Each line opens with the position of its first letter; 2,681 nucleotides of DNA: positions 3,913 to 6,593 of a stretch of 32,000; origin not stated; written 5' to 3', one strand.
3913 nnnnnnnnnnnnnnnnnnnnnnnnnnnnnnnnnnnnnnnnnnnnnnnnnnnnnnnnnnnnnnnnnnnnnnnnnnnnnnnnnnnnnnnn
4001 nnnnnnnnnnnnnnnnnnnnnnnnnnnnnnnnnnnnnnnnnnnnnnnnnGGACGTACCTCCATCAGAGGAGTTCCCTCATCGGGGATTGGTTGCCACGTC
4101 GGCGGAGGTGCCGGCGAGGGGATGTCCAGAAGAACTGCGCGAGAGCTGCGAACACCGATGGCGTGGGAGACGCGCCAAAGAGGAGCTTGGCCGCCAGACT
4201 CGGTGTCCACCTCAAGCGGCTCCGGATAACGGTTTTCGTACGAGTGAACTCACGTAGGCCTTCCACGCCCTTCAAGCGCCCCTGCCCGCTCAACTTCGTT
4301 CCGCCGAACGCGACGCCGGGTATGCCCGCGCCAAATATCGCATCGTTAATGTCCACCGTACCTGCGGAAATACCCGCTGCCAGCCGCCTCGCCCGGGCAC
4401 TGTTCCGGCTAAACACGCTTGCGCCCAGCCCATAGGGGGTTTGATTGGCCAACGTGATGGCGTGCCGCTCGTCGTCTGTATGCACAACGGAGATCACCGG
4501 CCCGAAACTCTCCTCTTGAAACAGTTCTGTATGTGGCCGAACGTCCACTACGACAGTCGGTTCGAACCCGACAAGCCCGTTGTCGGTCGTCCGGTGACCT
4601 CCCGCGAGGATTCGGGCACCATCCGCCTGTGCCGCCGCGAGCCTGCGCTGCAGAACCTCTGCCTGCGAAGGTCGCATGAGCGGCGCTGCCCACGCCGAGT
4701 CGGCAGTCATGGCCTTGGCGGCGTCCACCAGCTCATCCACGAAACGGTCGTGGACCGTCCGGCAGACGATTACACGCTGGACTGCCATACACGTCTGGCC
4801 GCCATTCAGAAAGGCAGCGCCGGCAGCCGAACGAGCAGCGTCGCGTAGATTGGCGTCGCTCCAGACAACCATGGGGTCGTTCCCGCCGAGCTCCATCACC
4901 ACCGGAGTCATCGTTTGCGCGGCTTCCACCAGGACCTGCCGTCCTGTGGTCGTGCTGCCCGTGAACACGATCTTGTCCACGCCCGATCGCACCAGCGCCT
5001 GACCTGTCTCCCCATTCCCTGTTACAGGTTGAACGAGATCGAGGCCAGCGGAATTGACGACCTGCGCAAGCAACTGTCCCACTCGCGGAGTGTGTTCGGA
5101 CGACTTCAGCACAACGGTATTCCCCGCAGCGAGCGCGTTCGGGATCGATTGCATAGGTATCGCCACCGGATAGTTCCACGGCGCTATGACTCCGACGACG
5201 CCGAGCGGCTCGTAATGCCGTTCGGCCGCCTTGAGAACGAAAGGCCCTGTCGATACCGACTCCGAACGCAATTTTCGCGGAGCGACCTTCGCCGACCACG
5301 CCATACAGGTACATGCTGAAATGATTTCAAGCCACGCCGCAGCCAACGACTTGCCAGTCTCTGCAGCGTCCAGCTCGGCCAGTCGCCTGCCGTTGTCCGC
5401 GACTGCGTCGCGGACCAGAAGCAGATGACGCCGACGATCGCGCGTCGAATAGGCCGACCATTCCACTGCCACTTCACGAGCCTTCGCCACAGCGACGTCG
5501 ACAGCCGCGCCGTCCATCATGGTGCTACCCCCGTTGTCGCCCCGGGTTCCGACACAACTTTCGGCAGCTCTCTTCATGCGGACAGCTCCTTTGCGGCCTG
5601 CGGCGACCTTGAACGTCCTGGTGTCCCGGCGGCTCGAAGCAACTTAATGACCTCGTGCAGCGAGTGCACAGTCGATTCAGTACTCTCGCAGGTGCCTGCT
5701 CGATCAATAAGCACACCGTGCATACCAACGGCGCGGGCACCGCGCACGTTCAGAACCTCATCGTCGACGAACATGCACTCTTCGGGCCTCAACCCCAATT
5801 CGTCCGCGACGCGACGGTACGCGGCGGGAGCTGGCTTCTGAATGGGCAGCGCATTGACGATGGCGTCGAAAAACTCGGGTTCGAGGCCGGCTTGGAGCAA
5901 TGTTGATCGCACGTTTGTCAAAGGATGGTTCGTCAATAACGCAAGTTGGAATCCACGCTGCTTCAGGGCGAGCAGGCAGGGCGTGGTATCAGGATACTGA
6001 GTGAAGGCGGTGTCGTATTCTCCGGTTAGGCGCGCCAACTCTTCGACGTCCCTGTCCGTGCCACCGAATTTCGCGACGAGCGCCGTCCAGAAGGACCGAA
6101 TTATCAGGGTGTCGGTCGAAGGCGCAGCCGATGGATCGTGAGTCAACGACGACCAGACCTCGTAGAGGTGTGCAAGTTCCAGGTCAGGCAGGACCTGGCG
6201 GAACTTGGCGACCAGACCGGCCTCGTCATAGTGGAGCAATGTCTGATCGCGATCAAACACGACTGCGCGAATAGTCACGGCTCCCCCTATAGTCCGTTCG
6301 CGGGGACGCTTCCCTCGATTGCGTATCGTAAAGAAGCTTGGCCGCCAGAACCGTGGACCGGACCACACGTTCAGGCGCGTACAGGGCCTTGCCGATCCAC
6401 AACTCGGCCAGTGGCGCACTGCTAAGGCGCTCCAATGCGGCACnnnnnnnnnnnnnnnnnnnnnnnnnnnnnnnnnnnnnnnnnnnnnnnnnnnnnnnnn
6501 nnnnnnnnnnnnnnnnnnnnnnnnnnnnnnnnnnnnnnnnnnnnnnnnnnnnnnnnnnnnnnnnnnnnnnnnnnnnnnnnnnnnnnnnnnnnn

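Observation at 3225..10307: A diterpenoid operon has a class II cyclase but no class I synthase; a HAD phosphatase, SDR and aldehyde dehydrogenase take its place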

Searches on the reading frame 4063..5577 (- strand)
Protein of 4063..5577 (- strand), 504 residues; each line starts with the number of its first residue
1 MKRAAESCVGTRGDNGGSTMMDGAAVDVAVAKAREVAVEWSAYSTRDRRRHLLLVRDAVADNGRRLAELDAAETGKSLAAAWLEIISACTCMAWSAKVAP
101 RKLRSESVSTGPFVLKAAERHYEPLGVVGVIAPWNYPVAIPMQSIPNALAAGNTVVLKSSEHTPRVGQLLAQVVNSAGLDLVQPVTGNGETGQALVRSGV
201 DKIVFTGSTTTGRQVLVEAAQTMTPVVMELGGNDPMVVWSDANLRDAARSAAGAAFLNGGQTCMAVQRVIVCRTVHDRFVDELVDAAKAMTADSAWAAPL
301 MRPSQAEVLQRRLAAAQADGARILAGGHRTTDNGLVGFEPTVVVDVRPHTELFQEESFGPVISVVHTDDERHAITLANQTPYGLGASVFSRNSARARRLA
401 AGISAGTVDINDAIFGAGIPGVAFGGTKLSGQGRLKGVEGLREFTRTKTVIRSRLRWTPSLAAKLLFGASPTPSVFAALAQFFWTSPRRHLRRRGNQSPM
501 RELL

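Call 3: search_protein_families(library=pfam, proteins=[window:4063-5577:-], max_evalue=0.01)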
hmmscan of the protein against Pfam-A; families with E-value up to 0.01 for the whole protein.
window:4063-5577:- (504 aa): 1 family
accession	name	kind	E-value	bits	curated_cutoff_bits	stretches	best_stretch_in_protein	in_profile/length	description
PF00171.27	Aldedh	-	1.2e-121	406.9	23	1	21-450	26-461/461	Aldehyde dehydrogenase family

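Call 5: search_protein_families(library=ncbifam, proteins=[window:4063-5577:-], max_evalue=0.01)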
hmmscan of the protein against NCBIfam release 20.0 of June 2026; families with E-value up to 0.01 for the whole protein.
window:4063-5577:- (504 aa): 45 families (the best 25 are shown)
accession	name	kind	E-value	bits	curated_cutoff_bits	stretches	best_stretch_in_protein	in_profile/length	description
NF006916.0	PRK09407.1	equivalog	3.6e-112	375.6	521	1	24-455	56-495/526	succinic semialdehyde dehydrogenase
NF010000.0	PRK13473.1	subfamily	2.8e-85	286.8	615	1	24-451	39-471/475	aminobutyraldehyde dehydrogenase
TIGR01804.1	BADH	equivalog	3.7e-84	282.9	668.6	1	25-448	36-467/467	betaine-aldehyde dehydrogenase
NF009725.0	PRK13252.1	equivalog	7.2e-84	282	593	1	24-451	44-478/488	betaine-aldehyde dehydrogenase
TIGR01780.1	SSADH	subfamily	1.5e-79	268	646.35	1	24-448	19-448/448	succinate-semialdehyde dehydrogenase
NF040648.1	lactal_redase_Meth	equivalog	2e-77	261.2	650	1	25-451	34-461/463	lactaldehyde dehydrogenase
NF052305.1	DioxValDhHalo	equivalog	2.4e-77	260.9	750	1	25-451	44-480/483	2,5-dioxovalerate dehydrogenase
NF045735.1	PaDhStyDPseudo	equivalog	4e-76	256.6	850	1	23-451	39-480/483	phenylacetaldehyde dehydrogenase StyD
NF045736.1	PaDhStyDRhodo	equivalog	1.1e-74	251.7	800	1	24-450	40-475/479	phenylacetaldehyde dehydrogenase StyD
TIGR02299.1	HpaE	equivalog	4.3e-73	246.5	638.35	1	24-451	38-475/488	5-carboxymethyl-2-hydroxymuconate semialdehyde dehydrogenase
NF006915.0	PRK09406.1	equivalog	1.2e-72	245.3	730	1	21-451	20-455/457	NADP-dependent succinic semialdehyde dehydrogenase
NF042993.1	AlphKGSA_gudD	equivalog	6.7e-72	242.8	770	1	24-451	42-479/481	alpha-ketoglutaric semialdehyde dehydrogenase GucD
NF002852.0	PRK03137.1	subfamily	9.2e-70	235.9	648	1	24-450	73-510/514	L-glutamate gamma-semialdehyde dehydrogenase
TIGR03216.1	OH_muco_semi_DH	equivalog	6.3e-69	232.8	693.25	1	24-451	36-478/481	2-hydroxymuconic semialdehyde dehydrogenase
NF007352.0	PRK09847.1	equivalog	1.8e-67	227.9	850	1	24-451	57-490/495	aldehyde dehydrogenase PuuC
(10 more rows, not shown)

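Call 48: search_solved_structures(query=window:4063-5577:-, max_evalue=1e-60)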
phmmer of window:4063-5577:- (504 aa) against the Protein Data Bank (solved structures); distinct sequences matched with E-value up to 1e-60: 15.
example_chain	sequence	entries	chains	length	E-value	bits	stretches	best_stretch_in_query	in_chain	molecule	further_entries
4o5h_A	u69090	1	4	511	5.6e-67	229.6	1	26-451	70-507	Phenylacetaldehyde dehydrogenase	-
4go4_A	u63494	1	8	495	3.3e-66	227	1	22-450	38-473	Putative gamma-hydroxymuconic semialdehyde dehydrogenase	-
4go3_A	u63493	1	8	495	3.6e-66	227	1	22-450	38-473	Putative gamma-hydroxymuconic semialdehyde dehydrogenase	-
4ywe_A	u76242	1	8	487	7.2e-66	225.9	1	19-450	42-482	Putative aldehyde dehydrogenase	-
1a4s_A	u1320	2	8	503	7.7e-65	222.5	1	25-451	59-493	BETAINE ALDEHYDE DEHYDROGENASE | PROTEIN (ALDEHYDE DEHYDROGENASE)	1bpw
3r64_A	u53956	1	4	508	1.4e-64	221.7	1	24-449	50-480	NAD dependent benzaldehyde dehydrogenase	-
8of1_A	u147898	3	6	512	1.3e-63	218.5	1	25-451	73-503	Succinate-semialdehyde dehydrogenase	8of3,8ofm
6b4r_A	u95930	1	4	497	1.5e-63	218.3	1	28-449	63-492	KauB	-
9jw2_A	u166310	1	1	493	8.9e-63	215.8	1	26-447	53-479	4-hydroxybenzaldehyde dehydrogenase (NADP(+))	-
4o6r_A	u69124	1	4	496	1.5e-62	215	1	23-450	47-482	Aldehyde Dehydrogenase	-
3iwk_A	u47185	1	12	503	2.7e-62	214.1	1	19-452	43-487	Aminoaldehyde dehydrogenase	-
9jvs_A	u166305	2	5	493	1.4e-61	211.8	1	26-447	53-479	4-hydroxybenzaldehyde dehydrogenase (NADP(+))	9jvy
3iwj_A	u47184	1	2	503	2.2e-61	211.1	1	22-451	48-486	Putative aminoaldehyde dehydrogenase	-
4a0m_A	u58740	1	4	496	5.3e-61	209.9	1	25-451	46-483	BETAINE ALDEHYDE DEHYDROGENASE, CHLOROPLASTIC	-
4v3f_A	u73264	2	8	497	5.3e-61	209.9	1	25-451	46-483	BETAINE ALDEHYDE DEHYDROGENASE, CHLOROPLASTIC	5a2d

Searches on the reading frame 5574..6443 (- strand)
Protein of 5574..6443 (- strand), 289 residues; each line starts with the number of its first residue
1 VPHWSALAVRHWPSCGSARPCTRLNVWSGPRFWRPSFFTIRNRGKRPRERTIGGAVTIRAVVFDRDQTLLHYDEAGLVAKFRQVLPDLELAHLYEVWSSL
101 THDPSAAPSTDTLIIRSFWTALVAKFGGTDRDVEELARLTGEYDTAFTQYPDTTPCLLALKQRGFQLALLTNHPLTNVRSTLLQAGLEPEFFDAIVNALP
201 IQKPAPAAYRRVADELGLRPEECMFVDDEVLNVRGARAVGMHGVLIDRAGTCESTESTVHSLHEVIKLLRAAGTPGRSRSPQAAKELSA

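Call 3: search_protein_families(library=pfam, proteins=[window:5574-6443:-], max_evalue=0.01)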
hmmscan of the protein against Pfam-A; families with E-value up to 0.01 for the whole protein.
window:5574-6443:- (289 aa): 3 families
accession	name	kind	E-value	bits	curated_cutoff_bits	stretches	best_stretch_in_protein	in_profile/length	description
PF00702.32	Hydrolase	-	1e-21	78.6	26.4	1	58-240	1-191/191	haloacid dehalogenase-like hydrolase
PF13419.12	HAD_2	-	6.6e-14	52.9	23.8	1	61-244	1-176/178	Haloacid dehalogenase-like hydrolase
PF13242.12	Hydrolase_like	-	8.9e-07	29.2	22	1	202-266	3-69/75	HAD-hyrolase-like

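Call 5: search_protein_families(library=ncbifam, proteins=[window:5574-6443:-], max_evalue=0.01)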
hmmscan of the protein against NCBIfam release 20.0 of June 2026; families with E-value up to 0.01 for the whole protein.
window:5574-6443:- (289 aa): 38 families (the best 25 are shown)
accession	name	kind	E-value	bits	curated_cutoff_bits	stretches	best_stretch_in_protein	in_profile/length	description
TIGR01428.1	HAD_type_II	equivalog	2.6e-20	73.3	125.4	1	58-250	1-194/197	haloacid dehalogenase type II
TIGR02253.1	CTE7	subfamily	4.2e-20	72.5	169.75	1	58-266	2-214/221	TIGR02253 family HAD-type hydrolase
TIGR01509.1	HAD-SF-IA-v3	subfamily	4.1e-17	62.8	29.4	1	150-246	67-154/154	HAD-IA family hydrolase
TIGR01449.2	PGP_bact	equivalog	8.7e-15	54.8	180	1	61-247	1-185/213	phosphoglycolate phosphatase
TIGR02247.1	HAD-1A3-hyp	subfamily_domain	1.4e-14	54.3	125.4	1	137-267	86-210/211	epoxide hydrolase N-terminal domain-like phosphatase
NF009695.0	PRK13222.1-2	equivalog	1.5e-14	54.1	225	1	148-244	94-191/226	phosphoglycolate phosphatase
TIGR01993.1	Pyr-5-nucltdase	equivalog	8.5e-12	45.2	142.9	1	149-245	85-182/183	pyrimidine 5'-nucleotidase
TIGR02252.1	DREG-2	subfamily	1.3e-10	41.4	155.2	1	95-245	44-203/203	HAD hydrolase, REG-2-like, family IA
NF009697.0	PRK13222.1-4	equivalog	1.3e-10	41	327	1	57-244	6-191/232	phosphoglycolate phosphatase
NF009694.0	PRK13222.1-1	equivalog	3.5e-10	39.6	415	1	149-244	112-208/252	phosphoglycolate phosphatase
TIGR01454.1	AHBA_synth_RP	hypoth_equivalog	4.4e-10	39.6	246.65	1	135-244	66-172/205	AHBA synthesis associated protein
TIGR02009.1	PGMB-YQAB-SF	subfamily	7.4e-10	39.3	153.35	1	148-246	89-186/186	beta-phosphoglucomutase family hydrolase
NF009698.0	PRK13223.1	equivalog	4.6e-09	35.9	466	1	148-244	101-198/272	phosphoglycolate phosphatase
NF008087.0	PRK10826.1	equivalog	2.9e-08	33.6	191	1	157-251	101-196/222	hexitol phosphatase HxpB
NF053830.1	RUBPPhHalo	equivalog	4.5e-08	33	330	1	143-257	98-214/234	ribulose-1,5-bisphosphate 5-phosphatase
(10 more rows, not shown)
